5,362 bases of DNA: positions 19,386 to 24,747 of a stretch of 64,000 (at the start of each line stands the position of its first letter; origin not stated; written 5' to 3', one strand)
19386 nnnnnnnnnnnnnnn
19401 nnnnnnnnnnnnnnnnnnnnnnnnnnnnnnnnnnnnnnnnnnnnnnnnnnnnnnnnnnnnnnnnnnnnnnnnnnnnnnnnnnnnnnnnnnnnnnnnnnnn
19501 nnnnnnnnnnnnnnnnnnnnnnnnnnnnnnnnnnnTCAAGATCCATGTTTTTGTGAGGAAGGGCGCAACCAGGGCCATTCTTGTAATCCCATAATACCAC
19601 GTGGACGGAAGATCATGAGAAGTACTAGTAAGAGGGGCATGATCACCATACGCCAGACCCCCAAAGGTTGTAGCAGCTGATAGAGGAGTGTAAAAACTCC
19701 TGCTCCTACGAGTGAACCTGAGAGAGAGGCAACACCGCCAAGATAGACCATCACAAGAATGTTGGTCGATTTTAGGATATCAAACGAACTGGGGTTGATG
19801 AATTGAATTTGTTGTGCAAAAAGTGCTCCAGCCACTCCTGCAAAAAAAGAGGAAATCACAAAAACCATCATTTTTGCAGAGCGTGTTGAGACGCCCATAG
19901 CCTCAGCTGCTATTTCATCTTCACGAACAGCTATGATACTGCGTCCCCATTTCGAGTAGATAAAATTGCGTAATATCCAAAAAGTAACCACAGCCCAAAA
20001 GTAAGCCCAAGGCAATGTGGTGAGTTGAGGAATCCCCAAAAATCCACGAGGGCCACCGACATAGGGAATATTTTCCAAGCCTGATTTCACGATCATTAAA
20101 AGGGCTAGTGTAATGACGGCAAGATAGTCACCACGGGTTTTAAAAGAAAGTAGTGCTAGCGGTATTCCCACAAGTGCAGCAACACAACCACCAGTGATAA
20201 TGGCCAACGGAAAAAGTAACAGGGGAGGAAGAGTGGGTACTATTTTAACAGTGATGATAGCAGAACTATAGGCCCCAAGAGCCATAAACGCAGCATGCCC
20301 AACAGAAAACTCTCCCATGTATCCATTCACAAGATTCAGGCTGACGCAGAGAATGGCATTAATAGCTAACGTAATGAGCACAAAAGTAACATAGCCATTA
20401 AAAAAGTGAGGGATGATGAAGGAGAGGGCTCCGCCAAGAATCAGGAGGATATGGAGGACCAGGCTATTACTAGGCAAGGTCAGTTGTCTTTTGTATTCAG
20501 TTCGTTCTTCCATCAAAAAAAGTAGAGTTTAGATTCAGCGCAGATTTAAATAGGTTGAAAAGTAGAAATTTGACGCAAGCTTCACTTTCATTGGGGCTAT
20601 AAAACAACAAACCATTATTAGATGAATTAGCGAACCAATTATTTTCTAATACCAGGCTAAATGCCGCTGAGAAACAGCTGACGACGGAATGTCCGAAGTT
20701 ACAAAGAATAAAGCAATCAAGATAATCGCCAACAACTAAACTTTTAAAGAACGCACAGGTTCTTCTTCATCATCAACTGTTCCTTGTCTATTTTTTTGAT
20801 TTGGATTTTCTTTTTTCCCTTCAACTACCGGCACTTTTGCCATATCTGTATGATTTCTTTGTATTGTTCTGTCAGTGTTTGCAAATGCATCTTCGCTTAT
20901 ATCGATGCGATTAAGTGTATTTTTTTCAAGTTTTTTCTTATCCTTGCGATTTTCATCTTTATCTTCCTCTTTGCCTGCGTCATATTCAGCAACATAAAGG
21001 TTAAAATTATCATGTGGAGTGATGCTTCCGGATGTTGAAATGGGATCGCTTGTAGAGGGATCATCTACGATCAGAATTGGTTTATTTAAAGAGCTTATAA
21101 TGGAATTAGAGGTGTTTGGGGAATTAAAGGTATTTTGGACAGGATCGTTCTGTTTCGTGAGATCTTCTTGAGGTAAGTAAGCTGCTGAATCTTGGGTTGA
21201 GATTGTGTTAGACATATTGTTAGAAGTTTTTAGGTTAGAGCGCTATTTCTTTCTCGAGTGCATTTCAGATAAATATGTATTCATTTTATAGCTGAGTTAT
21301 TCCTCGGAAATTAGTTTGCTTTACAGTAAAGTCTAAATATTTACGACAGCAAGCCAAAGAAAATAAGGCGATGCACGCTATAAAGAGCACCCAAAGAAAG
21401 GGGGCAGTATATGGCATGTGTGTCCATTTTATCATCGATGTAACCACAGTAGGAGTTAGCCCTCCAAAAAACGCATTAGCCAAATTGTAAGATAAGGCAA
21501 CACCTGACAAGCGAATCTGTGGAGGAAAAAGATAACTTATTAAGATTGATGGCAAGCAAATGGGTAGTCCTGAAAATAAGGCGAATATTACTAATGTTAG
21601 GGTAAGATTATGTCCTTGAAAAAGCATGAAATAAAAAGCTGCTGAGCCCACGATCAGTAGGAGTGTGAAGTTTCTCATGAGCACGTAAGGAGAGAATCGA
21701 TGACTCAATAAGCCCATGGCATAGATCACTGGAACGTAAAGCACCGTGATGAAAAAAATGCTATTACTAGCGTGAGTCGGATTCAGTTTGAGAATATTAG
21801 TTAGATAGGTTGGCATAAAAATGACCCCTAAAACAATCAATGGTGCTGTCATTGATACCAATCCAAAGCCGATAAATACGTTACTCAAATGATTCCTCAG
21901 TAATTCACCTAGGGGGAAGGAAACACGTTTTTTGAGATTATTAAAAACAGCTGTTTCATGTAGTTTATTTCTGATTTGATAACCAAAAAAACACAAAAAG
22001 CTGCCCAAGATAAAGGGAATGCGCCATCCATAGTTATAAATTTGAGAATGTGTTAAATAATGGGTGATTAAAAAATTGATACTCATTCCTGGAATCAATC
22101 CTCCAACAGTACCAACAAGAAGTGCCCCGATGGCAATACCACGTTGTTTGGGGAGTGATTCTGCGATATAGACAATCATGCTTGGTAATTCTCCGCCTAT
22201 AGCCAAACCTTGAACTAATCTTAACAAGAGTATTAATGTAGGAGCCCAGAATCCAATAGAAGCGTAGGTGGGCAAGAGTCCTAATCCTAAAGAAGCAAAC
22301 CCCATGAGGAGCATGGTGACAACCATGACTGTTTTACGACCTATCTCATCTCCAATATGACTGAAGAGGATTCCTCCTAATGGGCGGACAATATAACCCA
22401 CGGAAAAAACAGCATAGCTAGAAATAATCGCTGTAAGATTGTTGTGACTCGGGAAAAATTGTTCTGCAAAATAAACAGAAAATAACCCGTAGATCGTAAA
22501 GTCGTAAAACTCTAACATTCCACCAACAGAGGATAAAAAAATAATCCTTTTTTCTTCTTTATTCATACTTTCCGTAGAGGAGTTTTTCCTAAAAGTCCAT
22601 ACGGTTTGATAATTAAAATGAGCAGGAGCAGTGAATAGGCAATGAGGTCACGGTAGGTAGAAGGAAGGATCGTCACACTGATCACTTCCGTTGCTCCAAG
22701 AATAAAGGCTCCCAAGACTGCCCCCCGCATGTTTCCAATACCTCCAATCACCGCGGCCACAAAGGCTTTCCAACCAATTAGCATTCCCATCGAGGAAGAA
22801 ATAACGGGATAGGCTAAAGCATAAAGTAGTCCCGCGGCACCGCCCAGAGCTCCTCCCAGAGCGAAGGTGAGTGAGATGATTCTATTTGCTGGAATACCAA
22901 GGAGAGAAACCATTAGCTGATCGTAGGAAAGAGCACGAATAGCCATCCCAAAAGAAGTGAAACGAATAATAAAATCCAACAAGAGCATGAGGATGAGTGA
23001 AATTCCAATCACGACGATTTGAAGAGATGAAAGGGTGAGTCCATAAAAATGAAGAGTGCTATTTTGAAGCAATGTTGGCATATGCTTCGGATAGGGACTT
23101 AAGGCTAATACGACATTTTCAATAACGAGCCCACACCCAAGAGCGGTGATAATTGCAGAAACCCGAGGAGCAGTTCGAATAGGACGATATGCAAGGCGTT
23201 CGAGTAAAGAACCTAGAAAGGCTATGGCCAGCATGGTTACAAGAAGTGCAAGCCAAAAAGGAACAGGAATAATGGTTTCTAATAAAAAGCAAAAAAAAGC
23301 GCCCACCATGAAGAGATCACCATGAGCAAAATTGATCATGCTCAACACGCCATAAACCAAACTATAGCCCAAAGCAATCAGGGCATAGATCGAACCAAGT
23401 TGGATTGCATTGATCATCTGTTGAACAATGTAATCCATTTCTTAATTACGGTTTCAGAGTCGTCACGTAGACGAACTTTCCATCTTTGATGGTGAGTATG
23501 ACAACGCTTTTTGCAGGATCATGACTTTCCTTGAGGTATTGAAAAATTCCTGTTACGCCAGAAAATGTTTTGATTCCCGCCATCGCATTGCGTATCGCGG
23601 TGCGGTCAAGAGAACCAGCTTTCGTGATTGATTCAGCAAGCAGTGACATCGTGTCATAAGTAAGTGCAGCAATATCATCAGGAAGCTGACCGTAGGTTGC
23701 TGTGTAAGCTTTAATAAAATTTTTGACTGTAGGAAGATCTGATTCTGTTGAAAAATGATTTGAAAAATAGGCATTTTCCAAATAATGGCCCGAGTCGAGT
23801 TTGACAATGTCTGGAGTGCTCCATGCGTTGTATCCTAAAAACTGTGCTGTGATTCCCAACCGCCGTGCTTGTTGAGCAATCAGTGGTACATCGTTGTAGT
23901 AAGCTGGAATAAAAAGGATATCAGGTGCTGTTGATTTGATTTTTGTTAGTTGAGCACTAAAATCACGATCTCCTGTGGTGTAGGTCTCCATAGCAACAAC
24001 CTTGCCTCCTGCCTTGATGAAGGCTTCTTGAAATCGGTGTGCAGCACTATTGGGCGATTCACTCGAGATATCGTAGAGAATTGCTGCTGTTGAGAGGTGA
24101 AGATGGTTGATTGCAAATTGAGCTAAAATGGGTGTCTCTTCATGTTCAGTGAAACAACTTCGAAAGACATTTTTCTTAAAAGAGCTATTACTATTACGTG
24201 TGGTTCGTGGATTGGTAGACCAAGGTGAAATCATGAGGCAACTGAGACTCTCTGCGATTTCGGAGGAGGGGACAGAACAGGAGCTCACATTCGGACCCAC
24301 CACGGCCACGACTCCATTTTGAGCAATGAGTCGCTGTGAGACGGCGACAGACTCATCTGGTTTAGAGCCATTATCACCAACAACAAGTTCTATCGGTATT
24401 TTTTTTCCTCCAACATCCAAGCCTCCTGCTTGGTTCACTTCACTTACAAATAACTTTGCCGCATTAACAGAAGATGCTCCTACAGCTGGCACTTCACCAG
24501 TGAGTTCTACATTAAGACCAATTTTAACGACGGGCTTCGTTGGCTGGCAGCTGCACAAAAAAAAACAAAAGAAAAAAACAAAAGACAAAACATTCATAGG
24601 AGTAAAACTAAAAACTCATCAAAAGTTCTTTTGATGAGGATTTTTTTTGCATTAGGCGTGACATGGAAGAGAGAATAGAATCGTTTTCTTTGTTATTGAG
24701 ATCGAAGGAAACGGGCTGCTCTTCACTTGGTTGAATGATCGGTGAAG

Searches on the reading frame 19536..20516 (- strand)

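Call 63: search_protein_families(library=pfam, proteins=[window:19536-20516:-], max_evalue=1e-8)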
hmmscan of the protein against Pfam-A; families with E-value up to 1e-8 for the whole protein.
window:19536-20516:- (326 aa): 1 family
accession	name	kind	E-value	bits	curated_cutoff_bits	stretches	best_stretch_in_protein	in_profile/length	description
PF02653.21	BPD_transp_2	-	1.6e-37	129.5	26.8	1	44-300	3-268/269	Branched-chain amino acid transport system / permease component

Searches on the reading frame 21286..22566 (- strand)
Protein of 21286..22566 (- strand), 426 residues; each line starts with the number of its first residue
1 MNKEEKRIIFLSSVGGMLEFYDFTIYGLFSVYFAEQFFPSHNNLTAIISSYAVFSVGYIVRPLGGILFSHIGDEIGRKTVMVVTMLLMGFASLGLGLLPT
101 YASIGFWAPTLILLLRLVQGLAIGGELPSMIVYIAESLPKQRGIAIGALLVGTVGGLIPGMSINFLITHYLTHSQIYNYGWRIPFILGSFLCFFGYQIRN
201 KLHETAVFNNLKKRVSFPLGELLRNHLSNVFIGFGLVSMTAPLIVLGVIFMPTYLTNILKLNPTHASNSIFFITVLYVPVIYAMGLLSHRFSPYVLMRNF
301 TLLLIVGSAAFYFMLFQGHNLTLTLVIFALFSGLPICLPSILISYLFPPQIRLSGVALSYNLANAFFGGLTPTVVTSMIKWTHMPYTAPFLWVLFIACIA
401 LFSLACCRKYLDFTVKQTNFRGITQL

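Call 64: search_protein_families(library=pfam, proteins=[window:21286-22566:-], max_evalue=1e-8)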
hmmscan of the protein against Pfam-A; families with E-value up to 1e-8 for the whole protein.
window:21286-22566:- (426 aa): 2 families
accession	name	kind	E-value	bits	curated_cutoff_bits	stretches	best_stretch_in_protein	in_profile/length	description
PF07690.21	MFS_1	-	5e-21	75.4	33.4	1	14-369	3-344/347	Major Facilitator Superfamily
PF00083.30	Sugar_tr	-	1.5e-14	54.1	22.3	1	10-213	3-202/452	Sugar (and other) transporter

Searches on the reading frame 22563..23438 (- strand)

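Call 64: search_protein_families(library=pfam, proteins=[window:22563-23438:-], max_evalue=1e-8)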
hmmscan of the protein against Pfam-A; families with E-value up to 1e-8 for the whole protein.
window:22563-23438:- (291 aa): 1 family
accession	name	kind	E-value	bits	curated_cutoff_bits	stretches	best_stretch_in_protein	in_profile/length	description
PF02653.21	BPD_transp_2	-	4.4e-39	134.7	26.8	1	8-275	2-269/269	Branched-chain amino acid transport system / permease component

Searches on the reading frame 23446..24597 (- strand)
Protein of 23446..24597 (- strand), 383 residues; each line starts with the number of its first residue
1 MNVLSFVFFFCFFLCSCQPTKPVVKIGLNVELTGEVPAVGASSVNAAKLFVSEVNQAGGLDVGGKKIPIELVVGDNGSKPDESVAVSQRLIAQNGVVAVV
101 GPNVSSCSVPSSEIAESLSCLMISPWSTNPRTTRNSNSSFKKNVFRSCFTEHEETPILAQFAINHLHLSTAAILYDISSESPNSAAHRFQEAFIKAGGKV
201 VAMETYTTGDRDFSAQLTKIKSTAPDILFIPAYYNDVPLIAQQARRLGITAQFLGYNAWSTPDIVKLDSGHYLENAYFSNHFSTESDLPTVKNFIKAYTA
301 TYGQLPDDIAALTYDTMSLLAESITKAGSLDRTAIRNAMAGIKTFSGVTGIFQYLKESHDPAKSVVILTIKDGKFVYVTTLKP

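Call 64: search_protein_families(library=pfam, proteins=[window:23446-24597:-], max_evalue=1e-8)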
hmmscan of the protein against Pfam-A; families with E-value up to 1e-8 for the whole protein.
window:23446-24597:- (383 aa): 3 families
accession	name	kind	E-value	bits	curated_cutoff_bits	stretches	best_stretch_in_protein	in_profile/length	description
PF13458.12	Peripla_BP_6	-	4.7e-59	201.2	31.7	1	24-373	2-342/343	Periplasmic binding protein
PF13433.12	Peripla_BP_5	-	1.6e-21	77.3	27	1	25-378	2-345/363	Periplasmic binding protein domain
PF01094.35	ANF_receptor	-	1.3e-20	74.2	25.4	1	45-357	4-322/353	Receptor family ligand binding region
